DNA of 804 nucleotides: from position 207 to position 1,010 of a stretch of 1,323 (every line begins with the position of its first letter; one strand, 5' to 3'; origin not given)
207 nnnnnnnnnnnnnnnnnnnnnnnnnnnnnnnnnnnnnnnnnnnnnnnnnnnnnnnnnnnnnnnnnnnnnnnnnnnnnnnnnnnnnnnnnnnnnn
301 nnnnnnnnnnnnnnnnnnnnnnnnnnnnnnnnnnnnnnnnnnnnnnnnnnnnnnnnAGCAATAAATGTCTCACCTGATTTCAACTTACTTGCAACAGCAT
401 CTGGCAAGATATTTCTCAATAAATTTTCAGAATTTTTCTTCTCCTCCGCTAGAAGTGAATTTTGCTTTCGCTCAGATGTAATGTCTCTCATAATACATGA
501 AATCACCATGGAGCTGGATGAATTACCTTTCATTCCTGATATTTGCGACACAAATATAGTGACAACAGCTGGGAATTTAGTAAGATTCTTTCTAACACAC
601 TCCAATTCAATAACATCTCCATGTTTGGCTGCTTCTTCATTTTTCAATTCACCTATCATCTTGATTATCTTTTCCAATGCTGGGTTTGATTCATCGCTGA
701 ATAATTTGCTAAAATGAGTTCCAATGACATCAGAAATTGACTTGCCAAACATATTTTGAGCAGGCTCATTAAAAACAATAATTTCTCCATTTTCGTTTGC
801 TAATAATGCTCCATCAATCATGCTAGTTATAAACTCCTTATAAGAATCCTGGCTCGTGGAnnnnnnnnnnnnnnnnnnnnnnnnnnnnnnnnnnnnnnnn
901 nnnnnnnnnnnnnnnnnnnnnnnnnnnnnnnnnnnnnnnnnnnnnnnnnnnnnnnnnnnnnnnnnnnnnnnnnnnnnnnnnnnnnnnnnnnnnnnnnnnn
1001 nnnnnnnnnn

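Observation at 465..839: PAS sensor wired directly to a cyclase catalytic domain behind a membrane anchor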

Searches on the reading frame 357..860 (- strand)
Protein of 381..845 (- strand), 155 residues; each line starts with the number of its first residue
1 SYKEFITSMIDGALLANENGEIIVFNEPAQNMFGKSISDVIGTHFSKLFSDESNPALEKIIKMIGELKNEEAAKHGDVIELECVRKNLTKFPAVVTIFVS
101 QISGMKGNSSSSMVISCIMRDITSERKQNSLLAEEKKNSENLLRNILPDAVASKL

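Call 7: search_solved_structures(query=window:381-845:-, max_evalue=1, show_alignments=3)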
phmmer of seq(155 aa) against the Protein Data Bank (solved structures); distinct sequences matched with E-value up to 1: 10.
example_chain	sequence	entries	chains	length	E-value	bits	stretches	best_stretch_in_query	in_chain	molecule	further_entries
1s66_L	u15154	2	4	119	0.00027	24.6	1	10-86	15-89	Hypothetical protein yddU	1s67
1v9y_A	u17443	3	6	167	0.0005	23.7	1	10-87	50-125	Heme pas sensor protein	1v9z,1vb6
9clo_A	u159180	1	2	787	0.0015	22.2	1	10-88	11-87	Oxygen sensor protein DosP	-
9bgv_A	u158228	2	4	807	0.0016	22.1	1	10-88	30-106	Oxygen sensor protein DosP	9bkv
9cmf_A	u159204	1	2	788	0.0021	21.7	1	10-64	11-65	Oxygen sensor protein DosP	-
9cdr_A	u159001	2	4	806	0.0022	21.6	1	10-64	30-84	Oxygen sensor protein DosP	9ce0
4mn6_A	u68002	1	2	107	0.0089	19.7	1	5-61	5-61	Sensor protein kinase WalK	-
7duc_A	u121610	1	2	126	0.012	19.2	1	5-61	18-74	Sensor protein kinase WalK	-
4mn5_A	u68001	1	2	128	0.013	19.2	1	5-61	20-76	Sensor protein kinase WalK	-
1ll8_A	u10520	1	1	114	0.89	13.2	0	19-92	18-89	PAS Kinase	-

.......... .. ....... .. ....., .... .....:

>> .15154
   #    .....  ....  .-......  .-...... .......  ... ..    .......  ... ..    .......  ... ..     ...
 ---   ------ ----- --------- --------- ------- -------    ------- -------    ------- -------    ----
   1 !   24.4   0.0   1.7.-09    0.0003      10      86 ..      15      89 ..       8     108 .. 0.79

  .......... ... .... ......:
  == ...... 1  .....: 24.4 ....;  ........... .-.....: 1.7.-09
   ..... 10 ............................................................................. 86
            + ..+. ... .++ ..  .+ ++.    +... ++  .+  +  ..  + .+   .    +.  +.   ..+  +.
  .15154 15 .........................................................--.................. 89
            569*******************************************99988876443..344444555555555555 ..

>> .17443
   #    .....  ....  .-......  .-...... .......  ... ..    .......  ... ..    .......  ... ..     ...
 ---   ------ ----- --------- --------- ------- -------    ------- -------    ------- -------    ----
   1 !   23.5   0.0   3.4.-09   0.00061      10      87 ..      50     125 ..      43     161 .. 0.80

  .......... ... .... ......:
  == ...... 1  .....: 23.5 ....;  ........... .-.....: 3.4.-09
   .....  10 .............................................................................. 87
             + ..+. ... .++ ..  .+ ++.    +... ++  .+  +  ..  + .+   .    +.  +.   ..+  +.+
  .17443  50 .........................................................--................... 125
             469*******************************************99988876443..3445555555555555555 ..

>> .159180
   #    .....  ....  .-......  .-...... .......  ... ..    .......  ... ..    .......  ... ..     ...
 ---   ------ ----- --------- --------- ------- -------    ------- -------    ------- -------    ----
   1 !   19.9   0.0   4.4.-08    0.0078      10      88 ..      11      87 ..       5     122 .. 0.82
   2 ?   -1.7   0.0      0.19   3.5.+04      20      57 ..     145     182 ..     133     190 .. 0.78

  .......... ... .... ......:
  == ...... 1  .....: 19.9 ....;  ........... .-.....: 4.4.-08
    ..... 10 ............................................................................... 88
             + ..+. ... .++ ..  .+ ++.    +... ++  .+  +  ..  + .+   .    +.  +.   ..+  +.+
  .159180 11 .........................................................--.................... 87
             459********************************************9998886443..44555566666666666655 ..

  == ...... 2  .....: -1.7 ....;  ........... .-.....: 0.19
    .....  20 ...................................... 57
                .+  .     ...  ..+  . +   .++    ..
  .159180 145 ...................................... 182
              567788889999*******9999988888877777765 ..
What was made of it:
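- The single-sequence best hit is EcDOS (call 7).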

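Call 14: find_homologous_proteins(query=window:456-848:-)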
Query window:456-848:-: 4 candidates shared short words with the query, none scored E <= 0.001.

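Call 23: search_protein_representatives(protein=window:456-848:-)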
Query: 131 residues. Proteins with E-value up to 0.001 (for the whole library): 1996; up to 1e-10: 99; up to 1e-30: 0. The best 150 are listed.
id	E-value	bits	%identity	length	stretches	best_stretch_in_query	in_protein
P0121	3.1e-24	101.8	47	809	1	1-130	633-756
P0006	6.8e-24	100.7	48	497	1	6-130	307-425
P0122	2.0e-22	96.0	27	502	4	2-128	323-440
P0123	4.5e-22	94.9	44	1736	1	1-131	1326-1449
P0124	2.9e-21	92.3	28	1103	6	7-128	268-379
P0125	2.8e-19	85.9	28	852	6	10-108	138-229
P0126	4.7e-19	85.1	25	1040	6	10-128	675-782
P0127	7.0e-19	84.6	26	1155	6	2-126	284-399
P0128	1.5e-18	83.5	27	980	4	3-129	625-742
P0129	4.3e-18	82.0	28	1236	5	3-125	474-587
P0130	1.2e-17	80.6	45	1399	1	1-131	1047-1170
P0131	1.3e-17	80.5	25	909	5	3-127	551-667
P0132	2.2e-16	76.5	28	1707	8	14-127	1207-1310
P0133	4.7e-16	75.5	40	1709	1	4-131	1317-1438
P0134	4.9e-16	75.4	30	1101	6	6-130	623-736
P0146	4.5e-15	72.3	40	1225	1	3-131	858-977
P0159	3.4e-13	66.3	36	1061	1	5-130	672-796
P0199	2.9e-11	60.0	37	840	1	2-131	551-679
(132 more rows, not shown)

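Call 24: search_protein_families(library=pfam, proteins=[P0121, P0123, P0130, P0133, P0146, P0159, P0199], max_evalue=0.001)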
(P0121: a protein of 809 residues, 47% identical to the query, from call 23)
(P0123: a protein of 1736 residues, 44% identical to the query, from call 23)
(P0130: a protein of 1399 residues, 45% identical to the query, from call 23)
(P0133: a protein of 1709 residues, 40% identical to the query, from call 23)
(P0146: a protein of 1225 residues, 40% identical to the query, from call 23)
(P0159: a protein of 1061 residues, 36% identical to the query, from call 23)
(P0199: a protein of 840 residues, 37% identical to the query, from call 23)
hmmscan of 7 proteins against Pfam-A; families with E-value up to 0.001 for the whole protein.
P0121 (809 aa): 2 families
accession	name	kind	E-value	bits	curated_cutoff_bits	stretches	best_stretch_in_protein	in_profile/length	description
PF13426.13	PAS_9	-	1.1e-16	61.3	27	1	644-750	2-102/103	PAS domain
PF00989.32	PAS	-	5.1e-13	49.5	22.6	1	635-749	3-113/113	PAS fold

P0123 (1736 aa): 4 families
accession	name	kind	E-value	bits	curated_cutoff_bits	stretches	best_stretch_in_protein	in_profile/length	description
PF00211.25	Guanylate_cyc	-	4.3e-52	176.8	21.9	1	1483-1662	4-182/183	Adenylate and Guanylate cyclase catalytic domain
PF13426.13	PAS_9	-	2.2e-16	60.5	27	1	1337-1442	2-102/103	PAS domain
PF25474.1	TPR_TmcB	-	5.3e-14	52.7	27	1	594-693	25-124/125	TmcB, TPR repeats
PF00989.32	PAS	-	3.2e-09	37.2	22.6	1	1328-1432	3-102/113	PAS fold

P0130 (1399 aa): 4 families
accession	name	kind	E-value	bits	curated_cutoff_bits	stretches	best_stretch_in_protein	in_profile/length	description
PF00211.25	Guanylate_cyc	-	1.6e-41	142.4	21.9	1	1217-1362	38-182/183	Adenylate and Guanylate cyclase catalytic domain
PF13426.13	PAS_9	-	1.8e-13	51.1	27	1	1058-1163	2-102/103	PAS domain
PF25474.1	TPR_TmcB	-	4.7e-12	46.4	27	1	299-411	12-124/125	TmcB, TPR repeats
PF00989.32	PAS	-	9.2e-07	29.3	22.6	1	1050-1107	4-65/113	PAS fold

P0133 (1709 aa): 4 families
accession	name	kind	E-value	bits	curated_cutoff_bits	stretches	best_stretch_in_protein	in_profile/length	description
PF00211.25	Guanylate_cyc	-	1.3e-54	185.1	21.9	1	1471-1653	3-182/183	Adenylate and Guanylate cyclase catalytic domain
PF13426.13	PAS_9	-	4.5e-16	59.4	27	1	1325-1431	2-102/103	PAS domain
PF25474.1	TPR_TmcB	-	3.1e-12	46.9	27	1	525-620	28-123/125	TmcB, TPR repeats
PF00989.32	PAS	-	1.3e-07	32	22.6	1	1316-1430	3-113/113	PAS fold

P0146 (1225 aa): 4 families
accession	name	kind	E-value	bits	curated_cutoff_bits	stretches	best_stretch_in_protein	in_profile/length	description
PF00211.25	Guanylate_cyc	-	5.5e-33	114.5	21.9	1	1011-1183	4-182/183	Adenylate and Guanylate cyclase catalytic domain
PF13426.13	PAS_9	-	1.9e-16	60.6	27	1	867-970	2-102/103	PAS domain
PF25474.1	TPR_TmcB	-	1.7e-13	51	27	1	232-334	22-124/125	TmcB, TPR repeats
PF00989.32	PAS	-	5.2e-11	43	22.6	1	859-969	4-113/113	PAS fold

P0159 (1061 aa): 4 families
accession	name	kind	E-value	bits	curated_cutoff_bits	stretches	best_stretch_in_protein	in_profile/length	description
PF00211.25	Guanylate_cyc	-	2.1e-52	177.8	21.9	1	830-1014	3-182/183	Adenylate and Guanylate cyclase catalytic domain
PF13426.13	PAS_9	-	3.2e-13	50.3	27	1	679-790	2-102/103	PAS domain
PF25474.1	TPR_TmcB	-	1.1e-10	42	27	1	254-353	23-123/125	TmcB, TPR repeats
PF00989.32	PAS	-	2.3e-05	24.8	22.6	1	672-789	5-113/113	PAS fold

P0199 (840 aa): 2 families
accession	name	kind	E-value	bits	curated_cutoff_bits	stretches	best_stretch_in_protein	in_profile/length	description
PF00211.25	Guanylate_cyc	-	1.5e-29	103.4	21.9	1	712-835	3-123/183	Adenylate and Guanylate cyclase catalytic domain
PF13426.13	PAS_9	-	1.3e-12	48.3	27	1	561-672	2-102/103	PAS domain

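Call 28: predict_structure(alignment_id=A2)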
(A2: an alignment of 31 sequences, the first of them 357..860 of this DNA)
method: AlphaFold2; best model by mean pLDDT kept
length: 168 residues; sequences in the alignment: 31
mean_pLDDT: 89.4   pTM: 0.77
mean pLDDT of the five models: 89.4, 88.6, 87.1, 87.1, 84.9
residues with pLDDT >= 90: 109; 70-90: 45; 50-70: 14; < 50: 0
segments of 3 or more residues with pLDDT < 50: none
pLDDT, mean of each block of 10 residues (from residue 1): 79 97 95 98 97 96 89 74 96 98 82 75 97 97 90 83 74
secondary structure, 60 per line:
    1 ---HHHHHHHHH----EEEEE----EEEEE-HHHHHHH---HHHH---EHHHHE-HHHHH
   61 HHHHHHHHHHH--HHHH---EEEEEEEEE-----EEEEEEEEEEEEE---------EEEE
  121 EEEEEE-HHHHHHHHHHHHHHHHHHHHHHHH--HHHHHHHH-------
elements in order: H4-12 E17-21 E26-30 H32-38 H42-45 H50-53 H56-71 H74-77 E81-89 E95-107 E117-126 H128-151 H154-161
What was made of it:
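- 477..851 (-): aa 158-282: PAS domain, comprising the N-cap helix and the five-stranded core. It ends in the D280-I281-T282 (DIT) junction. AF2 model with pLDDT 89 (call 28).
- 513..539 (-): aa 262-270 (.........): the Hβ-Iβ loop, carrying the Ser-run. aa 263-268 are an insertion unique to this paralogue. Block-mean pLDDT of 82 and 75 (model residues 101-110 and 111-120) over this loop, against 96-98 for the flanking blocks (call 28).
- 360..479 (-): aa 282-321: linker helix (282-305) plus the cyclase transducer element (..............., about aa 298-316) leading into the catalytic domain. The AF2 model has helices at 282-305 and 308-315 (call 28).
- On PAS domain (Pfam PF13426/PF00989; TIGR00229): The AF2 model (pLDDT 89.4) has the expected order of elements (call 28).
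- Checked: It shows the PAS order of elements: N-cap helix 158-166, Aβ 171-175, Bβ 180-184, helices Cα to Fα 186-231, Gβ 235-243, Hβ 249-261, loop 262-270, Iβ 271-280, then a helix 282-305 (call 28).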

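Call 30: search_solved_structures(query=A3, max_evalue=0.01, show_alignments=5)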
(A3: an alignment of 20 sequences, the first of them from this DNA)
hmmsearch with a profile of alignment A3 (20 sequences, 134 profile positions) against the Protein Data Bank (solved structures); distinct sequences matched with E-value up to 0.01: 87 (the best 60 are shown).
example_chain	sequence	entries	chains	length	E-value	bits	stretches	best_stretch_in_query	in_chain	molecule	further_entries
1d06_A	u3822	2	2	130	1.2e-14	57.8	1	4-116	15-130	nitrogen fixation regulatory protein fixL | FIXL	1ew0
9cdr_A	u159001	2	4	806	1.8e-14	57.2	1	11-123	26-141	Oxygen sensor protein DosP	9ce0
9cmf_A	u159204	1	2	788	1.8e-14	57.2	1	11-123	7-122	Oxygen sensor protein DosP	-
9bgv_A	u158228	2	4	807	2.6e-14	56.7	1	11-123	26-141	Oxygen sensor protein DosP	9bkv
9clo_A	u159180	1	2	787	2.6e-14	56.7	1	11-123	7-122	Oxygen sensor protein DosP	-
1dp6_A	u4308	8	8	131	1.6e-13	54.2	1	6-123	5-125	FIXL PROTEIN | SENSOR PROTEIN FIXL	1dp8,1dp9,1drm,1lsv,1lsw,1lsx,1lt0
2cmn_A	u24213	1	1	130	1.7e-13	54.1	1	6-123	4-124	SENSOR PROTEIN FIXL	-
1y28_A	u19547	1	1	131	1.9e-13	53.9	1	6-123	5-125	Sensor protein fixL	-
8js5_A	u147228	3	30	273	6.7e-13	52.2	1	4-125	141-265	Sensor protein FixL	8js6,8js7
1v9y_A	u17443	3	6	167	1.7e-12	50.9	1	11-123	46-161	Heme pas sensor protein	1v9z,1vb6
1xj4_A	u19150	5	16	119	1.1e-11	48.2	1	16-123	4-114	Sensor protein fixL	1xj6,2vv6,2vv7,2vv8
1xj2_A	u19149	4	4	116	2e-11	47.4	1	16-123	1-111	Sensor protein fixL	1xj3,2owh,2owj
1s66_L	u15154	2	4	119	7.1e-11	45.6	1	11-115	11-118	Hypothetical protein yddU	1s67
3mjq_A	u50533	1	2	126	3.2e-09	40.2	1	8-120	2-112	uncharacterized protein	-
7r5n_A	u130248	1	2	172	2.9e-08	37.2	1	7-131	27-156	Sensory box protein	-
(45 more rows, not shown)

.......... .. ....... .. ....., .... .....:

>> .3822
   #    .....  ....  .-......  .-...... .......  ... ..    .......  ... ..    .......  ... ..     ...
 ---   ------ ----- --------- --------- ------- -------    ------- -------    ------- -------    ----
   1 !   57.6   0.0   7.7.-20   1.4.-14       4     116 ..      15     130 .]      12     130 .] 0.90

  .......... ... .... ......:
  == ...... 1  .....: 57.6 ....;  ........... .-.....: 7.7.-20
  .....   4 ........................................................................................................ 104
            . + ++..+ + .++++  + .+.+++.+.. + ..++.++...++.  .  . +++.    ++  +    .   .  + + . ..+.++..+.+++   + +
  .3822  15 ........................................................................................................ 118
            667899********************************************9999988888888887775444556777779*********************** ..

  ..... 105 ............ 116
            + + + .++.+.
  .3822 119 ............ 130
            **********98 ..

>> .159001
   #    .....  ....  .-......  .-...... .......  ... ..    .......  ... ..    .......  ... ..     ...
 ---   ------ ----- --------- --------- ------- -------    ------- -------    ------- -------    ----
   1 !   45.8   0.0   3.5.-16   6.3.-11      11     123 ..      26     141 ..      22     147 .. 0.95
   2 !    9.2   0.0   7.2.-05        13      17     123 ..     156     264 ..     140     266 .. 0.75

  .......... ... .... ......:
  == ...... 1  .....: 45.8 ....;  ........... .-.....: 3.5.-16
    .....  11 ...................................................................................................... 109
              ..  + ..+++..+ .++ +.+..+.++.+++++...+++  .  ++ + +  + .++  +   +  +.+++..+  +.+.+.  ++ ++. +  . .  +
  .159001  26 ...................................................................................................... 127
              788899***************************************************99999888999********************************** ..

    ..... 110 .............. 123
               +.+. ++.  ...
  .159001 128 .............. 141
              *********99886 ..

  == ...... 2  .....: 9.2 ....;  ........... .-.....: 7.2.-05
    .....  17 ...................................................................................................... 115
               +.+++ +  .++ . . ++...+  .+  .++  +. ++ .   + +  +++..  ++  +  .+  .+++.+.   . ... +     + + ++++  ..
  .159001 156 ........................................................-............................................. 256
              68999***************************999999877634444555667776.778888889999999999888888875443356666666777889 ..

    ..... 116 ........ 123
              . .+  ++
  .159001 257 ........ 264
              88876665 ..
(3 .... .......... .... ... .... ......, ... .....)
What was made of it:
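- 477..851 (-): The family profile matches RmFixL at 1.2e-14 and DosP at 1.8e-14 (call 30).
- The best sequence matches of the family profile in the PDB are the RmFixL, DosP and BjFixL haem domains (E=1e-14 to 1e-13, call 30).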

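Call 31: fold_search(model_id=the predicted structure, library=pdb)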
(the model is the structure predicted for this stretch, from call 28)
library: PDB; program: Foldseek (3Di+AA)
matches with E <= 10: 1303; with E <= 0.001: 606
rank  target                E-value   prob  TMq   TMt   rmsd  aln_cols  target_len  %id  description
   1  8js6_C                1.1e-09  1.00  0.63  0.44   3.2       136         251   18  Dimeric PAS domains of oxygen sensor FixL in complex with cyanide-bound ferric heme (released 2024-06-26)
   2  8js5_G                1.4e-09  1.00  0.62  0.44   3.7       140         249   16  Dimeric PAS domains of oxygen sensor FixL with ferric unliganded heme (released 2024-06-26)
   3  8js5_A                2.1e-09  1.00  0.62  0.43   3.7       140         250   16  Dimeric PAS domains of oxygen sensor FixL with ferric unliganded heme (released 2024-06-26)
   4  8js5_B                3.5e-09  1.00  0.61  0.42   3.4       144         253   16  Dimeric PAS domains of oxygen sensor FixL with ferric unliganded heme (released 2024-06-26)
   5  1vb6_B                5.7e-09  1.00  0.54  0.78   3.2       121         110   24  Crystal Structure of the heme PAS sensor domain of Ec DOS (oxygen-bound form) (released 2005-04-19)
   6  5luv_A                6.0e-09  1.00  0.62  0.76   3.8       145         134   17  Short LOV protein W619_1 in apo-state (released 2017-02-22)
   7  9cdr_A                6.8e-09  1.00  0.57  0.14   5.1       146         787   22  DosP Apo straight form (released 2024-11-20)
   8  7yx0_C                7.2e-09  1.00  0.66  0.73   5.0       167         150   15  Crystal structure of the full-length short LOV protein SBW25-LOV from Pseudomonas fluorescens (light state) (released 2023-05-24)
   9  7a6p_B                7.7e-09  1.00  0.68  0.76   3.1       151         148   16  Structural determinants underlying the adduct lifetime in a short LOV protein PpSB2-LOV (released 2021-03-10)
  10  10jx_B                7.7e-09  1.00  0.57  0.66   2.8       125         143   12  Crystal structure of heme binding PAS domain from one component transcription factor, FG214 (released 2026-03-25)
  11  5luv_B                8.2e-09  1.00  0.65  0.73   3.1       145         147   16  Short LOV protein W619_1 in apo-state (released 2017-02-22)
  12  1s66_L                8.2e-09  1.00  0.54  0.73   3.2       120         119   25  Crystal structure of heme domain of direct oxygen sensor from E. coli (released 2004-06-22)
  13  9cmf_A                8.7e-09  1.00  0.58  0.14   3.5       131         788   24  Substrate bound DosP (released 2024-11-20)
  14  8js5_F                9.2e-09  1.00  0.62  0.44   3.7       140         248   16  Dimeric PAS domains of oxygen sensor FixL with ferric unliganded heme (released 2024-06-26)
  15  8js6_E                9.8e-09  1.00  0.59  0.42   3.7       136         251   17  Dimeric PAS domains of oxygen sensor FixL in complex with cyanide-bound ferric heme (released 2024-06-26)
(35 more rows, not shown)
